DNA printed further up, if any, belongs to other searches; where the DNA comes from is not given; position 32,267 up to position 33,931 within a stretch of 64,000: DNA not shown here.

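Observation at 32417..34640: Non-respiratory reductive-dehalogenase-like (RdhA family) gene co-operonic with an alpha/beta hydrolase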

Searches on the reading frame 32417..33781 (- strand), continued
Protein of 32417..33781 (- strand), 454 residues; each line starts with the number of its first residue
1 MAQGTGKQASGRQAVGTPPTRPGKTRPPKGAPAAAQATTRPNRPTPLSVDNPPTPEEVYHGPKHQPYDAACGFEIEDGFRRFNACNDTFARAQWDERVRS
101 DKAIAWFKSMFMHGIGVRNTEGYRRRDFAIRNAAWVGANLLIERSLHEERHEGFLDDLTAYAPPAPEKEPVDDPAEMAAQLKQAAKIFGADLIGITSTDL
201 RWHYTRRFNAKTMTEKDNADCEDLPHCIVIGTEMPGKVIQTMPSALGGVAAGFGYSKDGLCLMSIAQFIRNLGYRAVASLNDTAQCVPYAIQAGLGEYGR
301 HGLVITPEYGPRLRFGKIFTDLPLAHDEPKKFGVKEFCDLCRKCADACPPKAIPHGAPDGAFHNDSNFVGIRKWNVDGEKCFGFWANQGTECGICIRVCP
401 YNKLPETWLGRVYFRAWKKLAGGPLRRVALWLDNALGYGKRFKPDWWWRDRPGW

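Call 16: find_related_loci(query=A1, collection=genome_contigs, flank=10000)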
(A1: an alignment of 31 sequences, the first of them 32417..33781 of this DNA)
Query A1 (454 aa) in genome_contigs; peptide patterns used: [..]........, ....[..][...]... (x = any residue, [..] = any of these).
484 stretches matched a pattern; 460 encode a relative of the query (tblastn E <= 1e-3); the best 80 are kept; 80 distinct loci.
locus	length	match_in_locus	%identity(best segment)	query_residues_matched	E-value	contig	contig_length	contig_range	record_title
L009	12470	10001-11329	91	12-454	0e+0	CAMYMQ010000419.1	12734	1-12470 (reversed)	MAG: uncultured Alphaproteobacteria bacterium isolate Biocath_Alpha_02 genome assembly, contig: k127_29245, whole genome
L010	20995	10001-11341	79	12-454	0e+0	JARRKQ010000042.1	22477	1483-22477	MAG: Alphaproteobacteria bacterium isolate Spart_050_MAG scaffold_416, whole genome shotgun sequence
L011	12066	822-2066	84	40-454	0e+0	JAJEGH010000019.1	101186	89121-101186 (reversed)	MAG: Alphaproteobacteria bacterium isolate p16x44bins.53 k141_1737381, whole genome shotgun sequence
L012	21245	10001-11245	84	40-454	0e+0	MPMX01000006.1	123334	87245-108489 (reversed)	MAG: Rhodospirillaceae bacterium bin65 NODE_221_length_123334_cov_17.9949_ID_441, whole genome shotgun sequence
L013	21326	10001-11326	80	18-454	0e+0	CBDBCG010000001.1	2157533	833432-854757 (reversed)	MAG: Alphaproteobacteria bacterium isolate 0bf2ae11-f7ef-4b98-947a-5f0f4121c03f genome assembly, contig: contig_1, whole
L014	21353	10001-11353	77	12-454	0e+0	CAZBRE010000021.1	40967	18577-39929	MAG TPA_asm: uncultured Alphaproteobacteria bacterium isolate binchicken_co262_60 genome assembly, contig: NODE_773_leng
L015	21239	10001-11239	84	42-454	0e+0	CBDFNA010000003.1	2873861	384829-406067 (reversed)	MAG: Alphaproteobacteria bacterium isolate 456df9e9-cc6a-4da3-9ba1-058004e9e0f4 genome assembly, contig: contig_3, whole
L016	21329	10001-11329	79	8-454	0e+0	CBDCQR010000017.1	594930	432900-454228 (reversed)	MAG: Alphaproteobacteria bacterium isolate 0c7eebbd-8401-49bd-bf8d-b91b5e99145f genome assembly, contig: contig_17, whol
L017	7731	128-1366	83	42-454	0e+0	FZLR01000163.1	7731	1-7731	Rhodospirillaceae bacterium Spongia_Bin9 genome assembly, contig: NODE_163_length_7731_cov_5.0723, whole genome shotgun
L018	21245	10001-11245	83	40-454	0e+0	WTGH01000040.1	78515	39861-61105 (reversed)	MAG: Rhodospirillaceae bacterium isolate CO36386bin_9 NODE_195_length_78515_cov_39.521833, whole genome shotgun sequence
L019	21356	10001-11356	77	6-454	0e+0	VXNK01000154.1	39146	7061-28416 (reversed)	MAG: Rhodospirillaceae bacterium isolate SB0661_bin_7 NODE_1070_length_39146_cov_36.820419, whole genome shotgun sequenc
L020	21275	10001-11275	81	30-454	0e+0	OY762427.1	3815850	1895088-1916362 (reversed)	MAG: Alphaproteobacteria bacterium isolate ccf0328c-cffc-48f6-8afa-02e3c565a3a4 genome assembly, chromosome: 1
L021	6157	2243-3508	80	42-454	0e+0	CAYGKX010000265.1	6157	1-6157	MAG TPA_asm: uncultured Rhodospirillaceae bacterium isolate ERP116193_co1_39 genome assembly, contig: NODE_30043_length_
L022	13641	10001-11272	79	31-454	0e+0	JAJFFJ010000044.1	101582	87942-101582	MAG: Alphaproteobacteria bacterium isolate OFTM385 OFTM385_43, whole genome shotgun sequence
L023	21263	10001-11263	81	34-454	0e+0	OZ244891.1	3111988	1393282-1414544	MAG: Alphaproteobacteria bacterium isolate e7b8784a-d0b7-4d7c-aae0-ac4051ab9044 genome assembly, chromosome: 1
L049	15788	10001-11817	53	23-448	8e-155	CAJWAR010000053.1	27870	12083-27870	MAG TPA_asm: uncultured Rhodospirillaceae bacterium isolate ERR599062_bin.37_MetaBAT_v2.12.1_MAG genome assembly, contig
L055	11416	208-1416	56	42-444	2e-153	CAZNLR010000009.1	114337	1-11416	MAG TPA_asm: uncultured Rhodospirillaceae bacterium isolate SRP200020_co5_401 genome assembly, contig: NODE_200_length_1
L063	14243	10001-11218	55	47-449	1e-151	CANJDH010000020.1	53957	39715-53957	MAG: Burkholderiales bacterium isolate RH-20apr16-384 genome assembly, contig: RH-20APR16-C715, whole genome shotgun seq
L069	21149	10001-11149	56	68-449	1e-148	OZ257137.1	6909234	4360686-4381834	MAG: Burkholderiales bacterium isolate 128e66b9-d80d-4fbb-ab6b-9336eb2d31d1 genome assembly, chromosome: 1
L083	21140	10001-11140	52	68-451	2e-130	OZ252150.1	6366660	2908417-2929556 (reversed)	MAG: Anaerolineales bacterium isolate ed016152-bc35-4daa-af1a-9bf7613e1c63 genome assembly, chromosome: 1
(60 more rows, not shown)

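Call 25: predict_structure(alignment_id=A1)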
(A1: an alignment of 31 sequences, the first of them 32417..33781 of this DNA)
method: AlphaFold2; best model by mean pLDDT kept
length: 454 residues; sequences in the alignment: 31
mean_pLDDT: 76.9   pTM: 0.80
mean pLDDT of the five models: 76.9, 75.6, 74.9, 74.1, 72.7
residues with pLDDT >= 90: 92; 70-90: 256; 50-70: 45; < 50: 61
segments of 3 or more residues with pLDDT < 50: 1-28, 30-39, 243-247, 283-299
pLDDT, mean of each block of 10 residues (from residue 1): 37 34 41 46 82 88 78 81 84 87 84 75 80 80 59 65 95 98 95 88 83 86 91 82 56 80 95 93 47 44 76 86 89 80 85 74 77 77 81 77 83 91 92 81 82 71
secondary structure, 60 per line:
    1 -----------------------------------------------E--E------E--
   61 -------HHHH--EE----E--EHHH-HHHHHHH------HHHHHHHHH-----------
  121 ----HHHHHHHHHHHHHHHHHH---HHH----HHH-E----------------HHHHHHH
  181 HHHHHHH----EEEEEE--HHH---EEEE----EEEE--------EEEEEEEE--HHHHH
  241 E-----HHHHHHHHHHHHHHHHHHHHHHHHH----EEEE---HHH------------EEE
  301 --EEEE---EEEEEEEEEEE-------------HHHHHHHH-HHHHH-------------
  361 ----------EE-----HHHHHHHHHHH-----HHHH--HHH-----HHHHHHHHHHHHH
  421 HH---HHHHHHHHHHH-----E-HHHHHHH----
elements in order: H68-71 H88-94 H101-109 H125-142 H174-187 E192-197 E206-209 E214-217 E226-233 H236-240 H247-271 E276-279 E298-300 E303-306 E310-320 H334-341 H343-347 H378-388 H394-397 H408-422 H426-436 H444-450

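Call 28: fold_search(model_id=the predicted structure, library=pdb)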
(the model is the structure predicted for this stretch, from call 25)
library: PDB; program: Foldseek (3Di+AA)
matches with E <= 10: 87; with E <= 0.001: 46
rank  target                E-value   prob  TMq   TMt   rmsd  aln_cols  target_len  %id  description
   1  8q4h_A                3.5e-22  1.00  0.65  0.59   6.4       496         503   24  a membrane-bound menaquinol:organohalide oxidoreductase complex RDH complex (released 2023-10-18)
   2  5m8u_B                2.2e-20  1.00  0.57  0.61   8.1       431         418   24  PCE reductive dehalogenase from S. multivorans in complex with 4-bromophenol (released 2017-07-12)
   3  5ma2_B                2.7e-20  1.00  0.57  0.61   8.0       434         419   25  PCE reductive dehalogenase from S. multivorans in complex with 4-iodophenol (released 2017-07-12)
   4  5m8x_B                6.6e-20  1.00  0.57  0.61   8.1       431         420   25  PCE reductive dehalogenase from S. multivorans in complex with 2,4,5-trichlorophenol (released 2017-07-12)
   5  5m90_B                7.0e-20  1.00  0.57  0.61   8.0       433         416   25  PCE reductive dehalogenase from S. multivorans in complex with 3,4,5-trifluorophenol (released 2017-07-12)
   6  4ur2_B                1.3e-19  1.00  0.56  0.61   8.1       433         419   24  Crystal structure of the PCE reductive dehalogenase from S. multivorans in complex with iodide (released 2014-10-15)
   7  4ur3_A                1.3e-19  1.00  0.56  0.56   9.0       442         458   24  Crystal structure of the PCE reductive dehalogenase from S. multivorans P2(1) crystal form (released 2014-10-15)
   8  4ur3_C                1.7e-19  1.00  0.56  0.57   6.4       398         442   26  Crystal structure of the PCE reductive dehalogenase from S. multivorans P2(1) crystal form (released 2014-10-15)
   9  5m90_A                1.8e-19  1.00  0.57  0.59   5.1       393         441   26  PCE reductive dehalogenase from S. multivorans in complex with 3,4,5-trifluorophenol (released 2017-07-12)
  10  4uqu_B                2.0e-19  1.00  0.57  0.59   8.4       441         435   24  Crystal structure of the tetrachloroethene reductive dehalogenase from Sulfurospirillum multivorans (released 2014-10-15)
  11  5ma1_A                2.2e-19  1.00  0.59  0.65   6.7       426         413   25  PCE reductive dehalogenase from S. multivorans in complex with 2,4,6-trichlorophenol (released 2017-07-12)
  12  4ur0_A                2.3e-19  1.00  0.57  0.58   5.2       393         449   26  Crystal structure of the PCE reductive dehalogenase from S. multivorans in complex with trichloroethene (released 2014-10-15)
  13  5m8w_A                3.8e-19  1.00  0.56  0.58   6.3       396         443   26  PCE reductive dehalogenase from S. multivorans in complex with 4-chlorophenol (released 2017-07-12)
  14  4uqu_A                4.1e-19  1.00  0.57  0.59   5.1       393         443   26  Crystal structure of the tetrachloroethene reductive dehalogenase from Sulfurospirillum multivorans (released 2014-10-15)
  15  4ur3_F                4.3e-19  1.00  0.56  0.59   8.5       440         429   24  Crystal structure of the PCE reductive dehalogenase from S. multivorans P2(1) crystal form (released 2014-10-15)
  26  4ras_B                9.5e-16  1.00  0.59  0.40   4.6       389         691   23  Reductive dehalogenase structure suggests a mechanism for B12-dependent dehalogenation (released 2014-10-15)
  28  4ras_A                1.4e-15  1.00  0.58  0.39   4.9       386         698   23  Reductive dehalogenase structure suggests a mechanism for B12-dependent dehalogenation (released 2014-10-15)
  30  4ras_C                2.4e-15  1.00  0.57  0.39   5.0       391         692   22  Reductive dehalogenase structure suggests a mechanism for B12-dependent dehalogenation (released 2014-10-15)
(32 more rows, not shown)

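Call 49: search_solved_structures(query=L055:1480-3036:+, max_evalue=1e-30)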
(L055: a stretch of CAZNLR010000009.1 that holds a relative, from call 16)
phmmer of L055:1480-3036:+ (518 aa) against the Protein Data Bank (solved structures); distinct sequences matched with E-value up to 1e-30: 96 (the best 60 are shown).
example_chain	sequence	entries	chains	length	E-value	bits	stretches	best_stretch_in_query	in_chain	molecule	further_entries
4gxq_A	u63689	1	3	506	8e-73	249.2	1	40-514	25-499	Malonyl CoA synthetase, Benzoate-CoA ligase Chimeric protein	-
4gxr_A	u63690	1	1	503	8.3e-73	249.2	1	40-514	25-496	Malonyl CoA synthetase, Benzoate-CoA ligase Chimeric protein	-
4fuq_A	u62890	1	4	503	3.4e-72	247.2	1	40-515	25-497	Malonyl CoA synthetase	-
4fut_A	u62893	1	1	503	2.3e-71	244.4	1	40-514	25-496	Malonyl CoA synthetase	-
8wev_A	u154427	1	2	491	1.2e-67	232.1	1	28-513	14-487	Feruloyl-CoA Synthetase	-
8weu_A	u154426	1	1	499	1.4e-67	231.9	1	28-514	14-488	Fatty-acyl-CoA synthase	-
3r44_A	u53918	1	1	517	2.5e-67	231.1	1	42-515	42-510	fatty acyl CoA synthetase FADD13 (FATTY-ACYL-CoA SYNTHETASE)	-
3a9u_A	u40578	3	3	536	1.9e-63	218.3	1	24-518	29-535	4-coumarate--CoA ligase | 4-coumarate:CoA ligase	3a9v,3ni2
5bsw_A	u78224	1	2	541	5.6e-61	210.1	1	37-515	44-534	4-coumarate--CoA ligase 2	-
8r2q_A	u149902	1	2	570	8.1e-61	209.6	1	19-513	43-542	Probable fatty-acid-CoA ligase FadD5 (Fatty-acid-CoA synthetase) (Fatty-acid-CoA synthase)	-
5bsm_A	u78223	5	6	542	3.9e-60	207.4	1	37-515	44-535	4-coumarate--CoA ligase 2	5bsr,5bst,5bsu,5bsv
3tsy_A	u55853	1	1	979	1.2e-59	205.8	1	43-514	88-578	Fusion Protein 4-coumarate--CoA ligase 1, Resveratrol synthase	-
5u95_A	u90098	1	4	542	1.3e-59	205.6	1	37-515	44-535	4-coumarate--CoA ligase 2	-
6k4c_A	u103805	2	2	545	1.3e-57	199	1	41-514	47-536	Ancestral luciferase AncLamp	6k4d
6abh_A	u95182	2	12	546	9.7e-56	192.9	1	44-513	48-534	Red-bioluminescence eliciting luciferase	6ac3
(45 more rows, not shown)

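Call 50: search_solved_structures(query=L001:11839-13809:+, max_evalue=1e-30)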
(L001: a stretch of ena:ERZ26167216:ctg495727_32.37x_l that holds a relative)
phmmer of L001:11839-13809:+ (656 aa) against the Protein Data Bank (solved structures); distinct sequences matched with E-value up to 1e-30: 83 (the best 60 are shown).
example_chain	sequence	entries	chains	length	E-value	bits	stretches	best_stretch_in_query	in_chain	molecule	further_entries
1md9_A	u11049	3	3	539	4.7e-64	220.3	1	127-653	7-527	2,3-dihydroxybenzoate-AMP ligase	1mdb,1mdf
6e8o_A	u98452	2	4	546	1.1e-62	215.7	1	127-651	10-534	2,3-dihydroxybenzoate-AMP ligase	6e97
5wm2_A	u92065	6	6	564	3.4e-62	214.2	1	127-647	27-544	Salicylate-AMP ligase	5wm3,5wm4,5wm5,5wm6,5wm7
5kei_A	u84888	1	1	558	5.4e-60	206.9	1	122-648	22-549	2,3-dihydroxybenzoate-AMP ligase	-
4gxq_A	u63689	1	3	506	1.6e-56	195.4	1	167-652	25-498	Malonyl CoA synthetase, Benzoate-CoA ligase Chimeric protein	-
4fuq_A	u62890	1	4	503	2.9e-56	194.6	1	167-652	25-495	Malonyl CoA synthetase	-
4iz6_A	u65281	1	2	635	1e-55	192.8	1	127-651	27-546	Enterobactin synthase component E, Isochorismatase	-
6iyk_A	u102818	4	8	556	1.2e-55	192.6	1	127-651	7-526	2,3-dihydroxybenzoate-AMP ligase component of enterobactin synthase multienzyme complex | Enterobactin synthase component E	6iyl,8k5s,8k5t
3rg2_A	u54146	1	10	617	1.2e-55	192.6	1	127-651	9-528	Enterobactin synthase component E (entE), 2,3-dihydro-2,3-dihydroxybenzoate synthetase, is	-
4fut_A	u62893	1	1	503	1.6e-55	192.1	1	167-652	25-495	Malonyl CoA synthetase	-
4gxr_A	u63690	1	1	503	2e-55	191.8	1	167-652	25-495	Malonyl CoA synthetase, Benzoate-CoA ligase Chimeric protein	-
8r2q_A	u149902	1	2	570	7.1e-55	190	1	144-651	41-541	Probable fatty-acid-CoA ligase FadD5 (Fatty-acid-CoA synthetase) (Fatty-acid-CoA synthase)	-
5ie0_A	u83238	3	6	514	6e-54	186.9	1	147-649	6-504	Oxalate--CoA ligase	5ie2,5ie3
7tyb_A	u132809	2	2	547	2.6e-52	181.6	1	125-650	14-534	Pyochelin biosynthesis protein PchD | Pyochelin biosynthesis salicyl-AMP ligase PchD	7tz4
3o82_A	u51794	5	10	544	5.2e-52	180.5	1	126-652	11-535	Peptide arylation enzyme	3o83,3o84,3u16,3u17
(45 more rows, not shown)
